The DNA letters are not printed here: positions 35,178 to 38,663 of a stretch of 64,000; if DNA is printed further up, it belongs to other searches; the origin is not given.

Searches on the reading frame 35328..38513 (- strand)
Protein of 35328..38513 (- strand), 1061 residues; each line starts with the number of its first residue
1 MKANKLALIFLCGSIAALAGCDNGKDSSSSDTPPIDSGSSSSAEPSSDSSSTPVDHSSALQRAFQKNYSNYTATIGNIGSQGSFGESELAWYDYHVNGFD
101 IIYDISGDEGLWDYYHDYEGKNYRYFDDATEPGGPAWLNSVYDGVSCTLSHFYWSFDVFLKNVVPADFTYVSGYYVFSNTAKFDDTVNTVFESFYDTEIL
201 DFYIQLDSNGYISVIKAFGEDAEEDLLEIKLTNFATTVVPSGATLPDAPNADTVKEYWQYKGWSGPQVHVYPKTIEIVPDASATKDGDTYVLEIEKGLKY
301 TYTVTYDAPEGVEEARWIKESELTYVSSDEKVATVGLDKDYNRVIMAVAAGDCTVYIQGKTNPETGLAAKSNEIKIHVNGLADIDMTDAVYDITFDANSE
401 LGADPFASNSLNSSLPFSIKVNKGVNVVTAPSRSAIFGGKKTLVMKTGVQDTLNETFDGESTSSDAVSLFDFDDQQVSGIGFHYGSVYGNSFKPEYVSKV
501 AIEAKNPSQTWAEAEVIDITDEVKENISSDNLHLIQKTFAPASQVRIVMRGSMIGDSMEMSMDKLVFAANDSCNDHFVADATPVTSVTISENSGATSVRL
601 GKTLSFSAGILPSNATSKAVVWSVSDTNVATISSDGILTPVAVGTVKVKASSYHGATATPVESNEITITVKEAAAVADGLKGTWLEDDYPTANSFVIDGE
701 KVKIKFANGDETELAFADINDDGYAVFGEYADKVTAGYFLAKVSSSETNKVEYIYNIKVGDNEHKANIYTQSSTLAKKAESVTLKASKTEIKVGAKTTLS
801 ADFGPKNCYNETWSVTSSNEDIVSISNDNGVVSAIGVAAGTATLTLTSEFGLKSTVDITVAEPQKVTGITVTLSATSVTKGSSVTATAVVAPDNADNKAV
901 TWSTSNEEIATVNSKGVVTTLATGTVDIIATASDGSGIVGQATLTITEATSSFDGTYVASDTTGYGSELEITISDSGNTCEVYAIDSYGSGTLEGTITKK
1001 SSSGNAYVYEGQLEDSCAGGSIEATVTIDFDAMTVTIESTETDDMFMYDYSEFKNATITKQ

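Call 53: search_protein_families(library=pfam, proteins=[window:35328-38513:-], max_evalue=0.00001)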
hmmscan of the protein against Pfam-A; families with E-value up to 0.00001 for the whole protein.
window:35328-38513:- (1061 aa): 1 family
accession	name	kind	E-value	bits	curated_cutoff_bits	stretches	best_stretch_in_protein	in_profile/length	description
PF02368.24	Big_2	-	6.2e-36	122.6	22.8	3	866-936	2-72/79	Bacterial Ig-like domain (group 2)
